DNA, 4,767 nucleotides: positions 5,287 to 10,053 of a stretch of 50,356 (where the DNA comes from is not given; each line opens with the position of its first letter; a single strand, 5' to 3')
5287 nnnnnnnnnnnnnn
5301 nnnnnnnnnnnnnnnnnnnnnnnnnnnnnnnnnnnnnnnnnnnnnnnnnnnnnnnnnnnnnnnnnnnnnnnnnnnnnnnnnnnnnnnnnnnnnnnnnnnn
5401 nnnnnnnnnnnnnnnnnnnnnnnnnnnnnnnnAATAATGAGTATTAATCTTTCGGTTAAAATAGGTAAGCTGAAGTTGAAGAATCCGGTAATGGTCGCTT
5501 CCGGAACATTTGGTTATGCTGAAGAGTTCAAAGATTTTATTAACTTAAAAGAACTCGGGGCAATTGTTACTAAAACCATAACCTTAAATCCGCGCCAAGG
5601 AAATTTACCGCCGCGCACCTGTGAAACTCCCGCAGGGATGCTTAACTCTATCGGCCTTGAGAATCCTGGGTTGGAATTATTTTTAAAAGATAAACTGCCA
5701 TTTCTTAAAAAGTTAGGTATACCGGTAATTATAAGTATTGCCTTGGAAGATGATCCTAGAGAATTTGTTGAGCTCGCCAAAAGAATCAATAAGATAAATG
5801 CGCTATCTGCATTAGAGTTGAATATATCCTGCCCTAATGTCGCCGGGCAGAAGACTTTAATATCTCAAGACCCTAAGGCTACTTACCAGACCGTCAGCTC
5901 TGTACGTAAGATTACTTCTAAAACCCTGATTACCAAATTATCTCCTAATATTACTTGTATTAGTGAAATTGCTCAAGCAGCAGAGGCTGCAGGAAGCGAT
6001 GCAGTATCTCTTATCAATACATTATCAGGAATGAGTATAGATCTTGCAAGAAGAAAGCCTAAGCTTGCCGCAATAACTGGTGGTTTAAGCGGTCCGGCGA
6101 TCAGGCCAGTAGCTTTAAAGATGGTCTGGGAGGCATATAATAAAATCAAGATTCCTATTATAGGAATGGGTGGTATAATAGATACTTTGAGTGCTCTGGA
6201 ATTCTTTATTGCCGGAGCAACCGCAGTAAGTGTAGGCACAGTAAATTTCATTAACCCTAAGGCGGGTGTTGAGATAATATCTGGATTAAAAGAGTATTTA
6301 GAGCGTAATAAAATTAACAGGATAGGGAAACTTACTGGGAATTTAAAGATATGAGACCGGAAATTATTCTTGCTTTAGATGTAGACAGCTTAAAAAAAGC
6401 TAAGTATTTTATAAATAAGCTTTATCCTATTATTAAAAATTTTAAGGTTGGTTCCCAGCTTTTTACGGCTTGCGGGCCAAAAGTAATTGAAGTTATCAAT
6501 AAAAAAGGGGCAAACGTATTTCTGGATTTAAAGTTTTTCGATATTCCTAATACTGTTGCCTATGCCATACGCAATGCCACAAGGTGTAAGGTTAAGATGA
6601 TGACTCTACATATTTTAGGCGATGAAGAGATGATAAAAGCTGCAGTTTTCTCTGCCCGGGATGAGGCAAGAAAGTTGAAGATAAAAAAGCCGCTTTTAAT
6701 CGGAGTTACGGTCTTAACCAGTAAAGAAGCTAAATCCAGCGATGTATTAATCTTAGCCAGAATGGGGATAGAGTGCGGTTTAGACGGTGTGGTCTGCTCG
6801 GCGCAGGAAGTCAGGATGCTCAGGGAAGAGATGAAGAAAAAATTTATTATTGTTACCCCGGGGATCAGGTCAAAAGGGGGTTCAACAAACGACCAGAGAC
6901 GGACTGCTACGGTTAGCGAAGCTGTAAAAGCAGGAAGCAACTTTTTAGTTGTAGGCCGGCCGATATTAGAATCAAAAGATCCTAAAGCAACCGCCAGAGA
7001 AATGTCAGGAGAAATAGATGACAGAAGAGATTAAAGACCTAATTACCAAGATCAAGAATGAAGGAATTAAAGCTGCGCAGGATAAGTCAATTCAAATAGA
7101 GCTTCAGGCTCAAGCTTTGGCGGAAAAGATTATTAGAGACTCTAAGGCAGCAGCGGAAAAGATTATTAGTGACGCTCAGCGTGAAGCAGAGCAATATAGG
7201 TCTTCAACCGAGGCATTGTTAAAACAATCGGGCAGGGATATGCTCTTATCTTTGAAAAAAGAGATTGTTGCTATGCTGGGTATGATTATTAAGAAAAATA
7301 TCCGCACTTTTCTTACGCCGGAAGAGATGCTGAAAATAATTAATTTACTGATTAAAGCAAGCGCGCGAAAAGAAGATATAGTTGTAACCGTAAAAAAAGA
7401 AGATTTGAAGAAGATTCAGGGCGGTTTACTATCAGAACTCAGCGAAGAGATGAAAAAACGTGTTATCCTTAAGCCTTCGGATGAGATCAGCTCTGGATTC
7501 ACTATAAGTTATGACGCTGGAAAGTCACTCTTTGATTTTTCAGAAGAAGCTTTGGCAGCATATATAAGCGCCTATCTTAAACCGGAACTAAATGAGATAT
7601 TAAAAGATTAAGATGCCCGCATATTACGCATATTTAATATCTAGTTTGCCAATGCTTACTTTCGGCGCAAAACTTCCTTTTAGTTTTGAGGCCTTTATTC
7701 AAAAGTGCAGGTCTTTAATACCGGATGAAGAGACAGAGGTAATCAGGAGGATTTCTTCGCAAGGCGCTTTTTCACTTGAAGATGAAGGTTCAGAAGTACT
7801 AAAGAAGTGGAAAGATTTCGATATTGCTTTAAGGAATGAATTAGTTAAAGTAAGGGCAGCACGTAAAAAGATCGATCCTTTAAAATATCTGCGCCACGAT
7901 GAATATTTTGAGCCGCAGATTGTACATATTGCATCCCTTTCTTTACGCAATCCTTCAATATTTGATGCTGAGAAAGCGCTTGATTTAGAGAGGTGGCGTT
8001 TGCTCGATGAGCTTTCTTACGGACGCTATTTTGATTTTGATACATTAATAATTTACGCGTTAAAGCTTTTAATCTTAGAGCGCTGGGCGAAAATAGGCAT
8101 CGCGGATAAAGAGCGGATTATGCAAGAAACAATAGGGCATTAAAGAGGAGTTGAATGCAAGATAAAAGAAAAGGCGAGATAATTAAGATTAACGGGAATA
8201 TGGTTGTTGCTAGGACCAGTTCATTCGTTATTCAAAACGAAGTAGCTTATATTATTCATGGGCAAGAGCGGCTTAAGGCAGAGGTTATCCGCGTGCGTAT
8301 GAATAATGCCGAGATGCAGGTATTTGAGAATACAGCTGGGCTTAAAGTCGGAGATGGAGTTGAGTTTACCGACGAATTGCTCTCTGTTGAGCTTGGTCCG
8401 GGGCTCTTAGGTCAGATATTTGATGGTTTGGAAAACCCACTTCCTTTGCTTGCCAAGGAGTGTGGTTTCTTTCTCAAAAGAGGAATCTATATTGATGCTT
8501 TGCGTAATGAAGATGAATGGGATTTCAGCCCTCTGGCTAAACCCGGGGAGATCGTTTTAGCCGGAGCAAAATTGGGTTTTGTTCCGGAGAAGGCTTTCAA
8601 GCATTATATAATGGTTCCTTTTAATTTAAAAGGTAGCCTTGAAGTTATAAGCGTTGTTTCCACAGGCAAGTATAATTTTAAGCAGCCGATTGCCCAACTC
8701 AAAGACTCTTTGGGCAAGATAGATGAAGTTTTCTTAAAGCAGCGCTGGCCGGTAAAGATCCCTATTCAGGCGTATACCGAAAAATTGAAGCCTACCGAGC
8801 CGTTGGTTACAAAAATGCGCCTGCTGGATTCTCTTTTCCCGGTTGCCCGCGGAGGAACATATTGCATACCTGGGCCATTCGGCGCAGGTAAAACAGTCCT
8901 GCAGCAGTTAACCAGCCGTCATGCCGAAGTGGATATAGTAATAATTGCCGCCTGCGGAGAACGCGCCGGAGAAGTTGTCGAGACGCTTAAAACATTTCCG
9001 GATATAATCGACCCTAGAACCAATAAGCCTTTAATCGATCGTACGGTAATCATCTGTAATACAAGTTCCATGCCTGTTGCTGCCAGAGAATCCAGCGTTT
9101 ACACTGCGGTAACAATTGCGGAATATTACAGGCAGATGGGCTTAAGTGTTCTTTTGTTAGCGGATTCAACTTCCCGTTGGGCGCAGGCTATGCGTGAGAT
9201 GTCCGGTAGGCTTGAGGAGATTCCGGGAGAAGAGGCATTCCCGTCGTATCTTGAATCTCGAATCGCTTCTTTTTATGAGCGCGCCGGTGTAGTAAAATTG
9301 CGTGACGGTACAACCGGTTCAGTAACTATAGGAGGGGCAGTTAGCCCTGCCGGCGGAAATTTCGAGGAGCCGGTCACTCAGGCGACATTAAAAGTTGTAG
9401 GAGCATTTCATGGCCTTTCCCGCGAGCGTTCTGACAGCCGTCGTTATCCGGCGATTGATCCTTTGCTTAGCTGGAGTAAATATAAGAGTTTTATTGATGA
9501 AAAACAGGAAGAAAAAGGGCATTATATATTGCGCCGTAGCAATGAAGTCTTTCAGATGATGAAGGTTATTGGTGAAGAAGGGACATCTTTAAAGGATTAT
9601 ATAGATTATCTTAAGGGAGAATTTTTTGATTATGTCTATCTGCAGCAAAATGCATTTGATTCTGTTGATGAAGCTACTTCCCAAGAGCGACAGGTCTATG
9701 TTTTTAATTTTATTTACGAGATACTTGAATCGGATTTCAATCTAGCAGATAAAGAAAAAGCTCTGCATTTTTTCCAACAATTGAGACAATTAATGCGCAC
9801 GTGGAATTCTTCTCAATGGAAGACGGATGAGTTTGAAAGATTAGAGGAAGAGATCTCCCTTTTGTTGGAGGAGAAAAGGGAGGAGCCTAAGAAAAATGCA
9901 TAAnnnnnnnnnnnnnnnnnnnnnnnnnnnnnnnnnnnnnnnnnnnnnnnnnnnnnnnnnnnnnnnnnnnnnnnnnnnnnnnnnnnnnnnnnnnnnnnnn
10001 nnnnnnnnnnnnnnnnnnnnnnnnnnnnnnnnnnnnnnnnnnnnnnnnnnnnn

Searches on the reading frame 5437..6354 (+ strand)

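Call 7: search_protein_families(library=pfam, proteins=[window:5437-6354:+], max_evalue=0.001)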
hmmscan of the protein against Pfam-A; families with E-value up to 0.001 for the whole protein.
window:5437-6354:+ (305 aa): 1 family
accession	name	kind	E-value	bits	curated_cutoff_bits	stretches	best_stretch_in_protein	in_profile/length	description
PF01180.27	DHO_dh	-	2.3e-75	253.9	27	1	5-288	2-291/291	Dihydroorotate dehydrogenase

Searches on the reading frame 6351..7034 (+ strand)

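Call 7: search_protein_families(library=pfam, proteins=[window:6351-7034:+], max_evalue=0.001)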
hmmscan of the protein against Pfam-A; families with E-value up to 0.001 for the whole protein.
window:6351-7034:+ (227 aa): 1 family
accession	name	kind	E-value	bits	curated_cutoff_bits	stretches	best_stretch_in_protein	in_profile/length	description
PF00215.30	OMPdecase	-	4.6e-50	171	27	1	3-217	1-220/221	Orotidine 5'-phosphate decarboxylase / HUMPS family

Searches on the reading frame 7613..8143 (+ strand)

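Call 7: search_protein_families(library=pfam, proteins=[window:7613-8143:+], max_evalue=0.001)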
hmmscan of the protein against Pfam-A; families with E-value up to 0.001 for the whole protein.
window:7613-8143:+ (176 aa): 1 family
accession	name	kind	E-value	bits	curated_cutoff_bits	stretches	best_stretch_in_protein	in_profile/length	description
PF10962.13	DUF2764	-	1.9e-11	44.6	24.1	1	118-174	208-264/271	Protein of unknown function (DUF2764)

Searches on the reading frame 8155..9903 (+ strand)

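Call 7: search_protein_families(library=pfam, proteins=[window:8155-9903:+], max_evalue=0.001)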
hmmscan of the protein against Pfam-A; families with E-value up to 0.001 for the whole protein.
window:8155-9903:+ (582 aa): 4 families
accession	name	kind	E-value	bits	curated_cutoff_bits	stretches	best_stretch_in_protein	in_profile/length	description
PF00006.31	ATP-synt_ab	-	3.4e-65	220.1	29.5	1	221-441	2-213/213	ATP synthase alpha/beta family, nucleotide-binding domain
PF16886.11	ATP-synt_ab_Xtn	-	1e-20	73.7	25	1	114-201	2-88/88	ATPsynthase alpha/beta subunit barrel-sandwich domain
PF02874.29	ATP-synt_ab_N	-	2.9e-08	34.5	20.9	1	9-72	1-68/69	ATP synthase alpha/beta family, beta-barrel domain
PF22919.1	ATP-synt_VA_C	-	3.8e-06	27.3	24.7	1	458-521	22-85/101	C-terminal domain of V and A type ATP synthase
